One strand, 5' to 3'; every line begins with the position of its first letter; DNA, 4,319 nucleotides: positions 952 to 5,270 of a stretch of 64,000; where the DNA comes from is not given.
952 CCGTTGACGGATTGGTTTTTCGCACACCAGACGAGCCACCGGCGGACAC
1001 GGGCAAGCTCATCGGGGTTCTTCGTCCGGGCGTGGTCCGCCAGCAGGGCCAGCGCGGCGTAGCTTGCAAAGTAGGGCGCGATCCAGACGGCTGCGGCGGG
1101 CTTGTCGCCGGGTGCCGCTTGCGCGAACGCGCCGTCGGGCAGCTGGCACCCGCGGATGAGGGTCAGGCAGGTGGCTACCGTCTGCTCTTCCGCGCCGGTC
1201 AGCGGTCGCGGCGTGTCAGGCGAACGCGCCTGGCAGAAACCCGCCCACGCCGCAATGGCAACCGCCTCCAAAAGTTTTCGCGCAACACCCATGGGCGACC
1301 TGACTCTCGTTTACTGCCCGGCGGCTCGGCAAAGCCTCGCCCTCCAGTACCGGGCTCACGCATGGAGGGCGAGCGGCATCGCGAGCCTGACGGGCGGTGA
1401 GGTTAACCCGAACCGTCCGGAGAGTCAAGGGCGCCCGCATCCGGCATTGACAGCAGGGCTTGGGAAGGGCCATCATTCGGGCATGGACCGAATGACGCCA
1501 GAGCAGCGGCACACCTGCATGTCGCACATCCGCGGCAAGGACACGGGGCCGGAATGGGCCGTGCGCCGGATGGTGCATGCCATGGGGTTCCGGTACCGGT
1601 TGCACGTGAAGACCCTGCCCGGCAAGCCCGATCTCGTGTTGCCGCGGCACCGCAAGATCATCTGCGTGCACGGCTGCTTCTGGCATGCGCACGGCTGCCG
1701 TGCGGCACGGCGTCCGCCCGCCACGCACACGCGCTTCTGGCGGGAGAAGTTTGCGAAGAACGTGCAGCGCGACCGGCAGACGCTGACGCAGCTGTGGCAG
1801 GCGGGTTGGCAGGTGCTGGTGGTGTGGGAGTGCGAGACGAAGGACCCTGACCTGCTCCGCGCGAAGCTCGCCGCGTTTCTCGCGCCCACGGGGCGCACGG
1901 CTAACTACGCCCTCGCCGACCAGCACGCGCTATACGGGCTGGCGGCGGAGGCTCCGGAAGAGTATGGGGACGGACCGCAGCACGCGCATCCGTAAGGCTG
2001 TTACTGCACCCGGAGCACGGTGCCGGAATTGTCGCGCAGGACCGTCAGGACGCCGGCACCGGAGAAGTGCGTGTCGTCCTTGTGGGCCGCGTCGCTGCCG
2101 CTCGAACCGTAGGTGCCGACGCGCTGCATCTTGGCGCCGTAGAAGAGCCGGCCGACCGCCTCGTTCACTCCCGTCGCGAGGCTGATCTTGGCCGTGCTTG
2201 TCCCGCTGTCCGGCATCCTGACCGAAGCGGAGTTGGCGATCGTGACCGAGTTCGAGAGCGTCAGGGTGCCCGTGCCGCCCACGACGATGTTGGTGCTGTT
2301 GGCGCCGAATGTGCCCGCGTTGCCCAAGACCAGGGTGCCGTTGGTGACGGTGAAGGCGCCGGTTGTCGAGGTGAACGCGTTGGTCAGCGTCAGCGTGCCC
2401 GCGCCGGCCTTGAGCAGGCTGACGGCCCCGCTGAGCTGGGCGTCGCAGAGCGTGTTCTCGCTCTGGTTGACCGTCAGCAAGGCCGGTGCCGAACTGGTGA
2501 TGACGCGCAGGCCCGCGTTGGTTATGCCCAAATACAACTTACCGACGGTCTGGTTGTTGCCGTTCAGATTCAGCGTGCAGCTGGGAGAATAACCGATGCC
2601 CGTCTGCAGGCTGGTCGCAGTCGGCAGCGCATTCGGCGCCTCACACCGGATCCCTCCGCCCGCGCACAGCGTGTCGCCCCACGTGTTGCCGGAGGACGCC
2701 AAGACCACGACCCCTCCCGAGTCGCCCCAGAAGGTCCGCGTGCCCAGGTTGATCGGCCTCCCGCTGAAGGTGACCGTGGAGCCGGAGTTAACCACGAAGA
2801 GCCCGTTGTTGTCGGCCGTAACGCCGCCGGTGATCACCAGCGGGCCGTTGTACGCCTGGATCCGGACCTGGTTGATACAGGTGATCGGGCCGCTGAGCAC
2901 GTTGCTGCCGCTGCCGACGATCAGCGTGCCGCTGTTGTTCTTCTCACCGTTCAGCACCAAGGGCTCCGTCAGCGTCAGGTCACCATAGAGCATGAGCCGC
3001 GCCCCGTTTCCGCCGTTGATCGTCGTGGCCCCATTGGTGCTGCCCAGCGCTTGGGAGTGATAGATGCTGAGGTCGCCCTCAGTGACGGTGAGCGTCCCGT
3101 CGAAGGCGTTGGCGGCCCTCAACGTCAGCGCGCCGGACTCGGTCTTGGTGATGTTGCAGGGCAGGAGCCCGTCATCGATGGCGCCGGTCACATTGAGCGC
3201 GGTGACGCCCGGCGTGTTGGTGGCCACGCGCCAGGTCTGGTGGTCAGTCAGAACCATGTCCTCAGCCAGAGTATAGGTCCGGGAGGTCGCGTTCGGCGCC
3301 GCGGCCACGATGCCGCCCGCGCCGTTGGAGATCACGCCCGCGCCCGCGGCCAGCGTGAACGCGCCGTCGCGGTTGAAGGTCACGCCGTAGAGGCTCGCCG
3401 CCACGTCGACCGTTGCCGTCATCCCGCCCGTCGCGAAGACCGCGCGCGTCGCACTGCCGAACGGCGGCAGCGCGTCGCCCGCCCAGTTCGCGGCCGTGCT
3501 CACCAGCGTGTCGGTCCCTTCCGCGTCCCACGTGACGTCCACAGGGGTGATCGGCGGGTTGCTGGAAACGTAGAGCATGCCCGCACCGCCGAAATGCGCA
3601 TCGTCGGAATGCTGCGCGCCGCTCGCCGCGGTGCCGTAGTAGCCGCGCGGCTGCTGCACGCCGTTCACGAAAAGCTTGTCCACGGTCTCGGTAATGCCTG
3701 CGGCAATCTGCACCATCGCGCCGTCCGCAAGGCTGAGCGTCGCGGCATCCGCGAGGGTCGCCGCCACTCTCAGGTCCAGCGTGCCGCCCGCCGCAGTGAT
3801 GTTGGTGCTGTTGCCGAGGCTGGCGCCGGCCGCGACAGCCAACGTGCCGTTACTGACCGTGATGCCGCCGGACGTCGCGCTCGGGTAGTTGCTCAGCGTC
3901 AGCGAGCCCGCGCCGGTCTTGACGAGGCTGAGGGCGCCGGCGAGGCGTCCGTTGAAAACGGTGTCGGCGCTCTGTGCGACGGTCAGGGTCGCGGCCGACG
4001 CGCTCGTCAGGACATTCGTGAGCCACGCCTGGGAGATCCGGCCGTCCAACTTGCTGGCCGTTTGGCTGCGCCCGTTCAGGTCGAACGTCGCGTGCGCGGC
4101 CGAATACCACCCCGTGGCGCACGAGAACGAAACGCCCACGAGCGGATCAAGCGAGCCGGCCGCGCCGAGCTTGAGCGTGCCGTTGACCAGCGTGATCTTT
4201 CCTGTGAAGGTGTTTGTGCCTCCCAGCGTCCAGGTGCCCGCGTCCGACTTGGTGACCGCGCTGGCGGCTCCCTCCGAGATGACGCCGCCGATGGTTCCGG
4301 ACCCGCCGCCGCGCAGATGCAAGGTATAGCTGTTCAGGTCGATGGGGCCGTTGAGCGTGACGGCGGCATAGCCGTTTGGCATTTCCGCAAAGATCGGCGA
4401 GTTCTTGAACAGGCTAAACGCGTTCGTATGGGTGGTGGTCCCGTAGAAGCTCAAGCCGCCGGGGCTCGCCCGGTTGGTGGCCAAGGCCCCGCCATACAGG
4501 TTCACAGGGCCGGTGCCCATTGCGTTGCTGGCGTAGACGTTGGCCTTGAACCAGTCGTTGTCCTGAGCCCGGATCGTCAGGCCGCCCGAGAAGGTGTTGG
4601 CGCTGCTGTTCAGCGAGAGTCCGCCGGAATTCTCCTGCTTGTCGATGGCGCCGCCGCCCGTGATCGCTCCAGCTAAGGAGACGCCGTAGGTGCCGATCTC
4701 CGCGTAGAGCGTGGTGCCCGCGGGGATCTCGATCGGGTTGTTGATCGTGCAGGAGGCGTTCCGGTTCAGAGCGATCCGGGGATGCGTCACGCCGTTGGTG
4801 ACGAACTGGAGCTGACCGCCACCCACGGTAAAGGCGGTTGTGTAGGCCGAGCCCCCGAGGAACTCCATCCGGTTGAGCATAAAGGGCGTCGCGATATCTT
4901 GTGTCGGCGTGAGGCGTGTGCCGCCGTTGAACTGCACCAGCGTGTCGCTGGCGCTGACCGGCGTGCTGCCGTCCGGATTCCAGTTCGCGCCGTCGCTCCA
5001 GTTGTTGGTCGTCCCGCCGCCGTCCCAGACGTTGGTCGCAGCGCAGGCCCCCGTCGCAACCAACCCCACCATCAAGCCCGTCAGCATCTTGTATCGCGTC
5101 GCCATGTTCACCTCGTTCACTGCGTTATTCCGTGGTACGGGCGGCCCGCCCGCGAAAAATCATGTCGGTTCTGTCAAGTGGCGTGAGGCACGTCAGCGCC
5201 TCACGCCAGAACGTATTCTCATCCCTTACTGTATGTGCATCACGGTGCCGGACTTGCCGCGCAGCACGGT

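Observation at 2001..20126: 18-kb head-to-tail array of five giant PATR-repeat surface proteins with mosaic shared modules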

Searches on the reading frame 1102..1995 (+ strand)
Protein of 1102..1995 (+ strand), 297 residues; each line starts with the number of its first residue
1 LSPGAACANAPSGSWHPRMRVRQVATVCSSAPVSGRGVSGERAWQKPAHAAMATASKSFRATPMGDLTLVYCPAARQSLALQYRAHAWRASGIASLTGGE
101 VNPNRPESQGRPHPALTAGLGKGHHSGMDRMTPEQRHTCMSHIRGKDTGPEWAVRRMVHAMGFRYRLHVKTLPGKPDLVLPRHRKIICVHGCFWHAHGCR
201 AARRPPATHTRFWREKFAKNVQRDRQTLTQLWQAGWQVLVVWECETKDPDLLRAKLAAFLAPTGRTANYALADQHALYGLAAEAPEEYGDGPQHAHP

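Call 11: search_protein_families(library=pfam, proteins=[window:1102-1995:+], max_evalue=0.001)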
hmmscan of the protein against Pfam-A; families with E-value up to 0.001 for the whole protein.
window:1102-1995:+ (297 aa): 1 family
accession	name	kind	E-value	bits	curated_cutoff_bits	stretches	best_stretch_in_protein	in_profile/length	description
PF03852.21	Vsr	-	1.5e-27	95.7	27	1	128-200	1-73/74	DNA mismatch endonuclease Vsr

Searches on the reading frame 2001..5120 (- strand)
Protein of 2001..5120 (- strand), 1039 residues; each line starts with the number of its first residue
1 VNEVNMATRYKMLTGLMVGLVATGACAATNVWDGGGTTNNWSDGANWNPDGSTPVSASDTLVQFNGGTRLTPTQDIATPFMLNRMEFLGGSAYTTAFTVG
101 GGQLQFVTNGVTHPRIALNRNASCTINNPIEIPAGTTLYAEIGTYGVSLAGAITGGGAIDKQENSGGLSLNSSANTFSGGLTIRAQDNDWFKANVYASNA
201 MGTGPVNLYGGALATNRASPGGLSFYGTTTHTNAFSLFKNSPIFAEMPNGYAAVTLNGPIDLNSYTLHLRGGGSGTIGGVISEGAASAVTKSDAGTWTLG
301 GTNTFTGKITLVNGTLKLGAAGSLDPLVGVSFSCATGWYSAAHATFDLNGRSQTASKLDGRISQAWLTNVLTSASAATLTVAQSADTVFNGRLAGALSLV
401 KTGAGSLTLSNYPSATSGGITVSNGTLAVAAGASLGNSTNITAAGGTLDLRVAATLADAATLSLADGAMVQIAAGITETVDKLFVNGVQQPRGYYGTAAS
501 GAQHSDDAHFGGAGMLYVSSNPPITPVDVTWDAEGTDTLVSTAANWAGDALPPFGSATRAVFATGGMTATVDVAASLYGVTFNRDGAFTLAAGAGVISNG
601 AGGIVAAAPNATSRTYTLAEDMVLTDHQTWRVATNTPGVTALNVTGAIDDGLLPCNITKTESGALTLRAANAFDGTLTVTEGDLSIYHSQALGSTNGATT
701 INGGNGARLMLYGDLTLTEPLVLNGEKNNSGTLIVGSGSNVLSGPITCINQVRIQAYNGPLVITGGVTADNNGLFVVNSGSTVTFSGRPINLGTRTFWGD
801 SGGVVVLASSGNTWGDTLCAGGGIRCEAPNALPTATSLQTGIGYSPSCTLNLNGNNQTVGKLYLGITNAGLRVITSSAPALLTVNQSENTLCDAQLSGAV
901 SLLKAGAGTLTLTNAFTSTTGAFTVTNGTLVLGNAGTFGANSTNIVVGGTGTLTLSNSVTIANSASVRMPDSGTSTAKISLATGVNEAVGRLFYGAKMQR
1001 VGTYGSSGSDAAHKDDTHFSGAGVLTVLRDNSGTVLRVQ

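Call 5: search_protein_families(library=pfam, proteins=[window:2001-5120:-], max_evalue=0.01)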
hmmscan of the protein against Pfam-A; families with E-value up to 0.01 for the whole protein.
window:2001-5120:- (1039 aa): 1 family
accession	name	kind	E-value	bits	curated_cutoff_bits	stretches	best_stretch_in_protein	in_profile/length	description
PF12951.13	PATR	-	9.3e-18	64.4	27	4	399-429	1-30/30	Passenger-associated-transport-repeat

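Call 6: search_protein_families(library=ncbifam, proteins=[window:2001-5120:-], max_evalue=0.01)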
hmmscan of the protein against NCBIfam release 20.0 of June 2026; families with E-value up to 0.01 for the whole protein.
window:2001-5120:- (1039 aa): 1 family
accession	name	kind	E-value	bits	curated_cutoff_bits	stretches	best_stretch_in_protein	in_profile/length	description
TIGR02601.1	autotrns_rpt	repeat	4.2e-13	48.8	19.85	4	288-319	1-32/32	beta strand repeat protein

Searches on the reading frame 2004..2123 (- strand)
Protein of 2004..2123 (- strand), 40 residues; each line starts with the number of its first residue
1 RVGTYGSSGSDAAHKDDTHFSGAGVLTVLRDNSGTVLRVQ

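Call 38: search_protein_families(library=ncbifam, proteins=[window:2004-2123:-], max_evalue=10)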
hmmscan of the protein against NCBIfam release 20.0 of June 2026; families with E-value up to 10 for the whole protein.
seq(40 aa): 0 families

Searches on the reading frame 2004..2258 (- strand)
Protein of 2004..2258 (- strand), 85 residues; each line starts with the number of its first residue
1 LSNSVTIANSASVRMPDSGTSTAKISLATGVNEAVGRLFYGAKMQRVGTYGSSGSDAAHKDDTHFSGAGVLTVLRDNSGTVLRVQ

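Call 38: search_protein_families(library=ncbifam, proteins=[window:2004-2258:-], max_evalue=10)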
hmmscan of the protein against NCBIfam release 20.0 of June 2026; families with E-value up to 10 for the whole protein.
seq(85 aa): 1 family
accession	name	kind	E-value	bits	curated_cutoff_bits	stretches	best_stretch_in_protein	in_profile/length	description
NF033061.1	ANT_4p_I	equivalog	0.17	11.4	350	1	22-79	9-61/253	ANT(4')-I family aminoglycoside nucleotidyltransferase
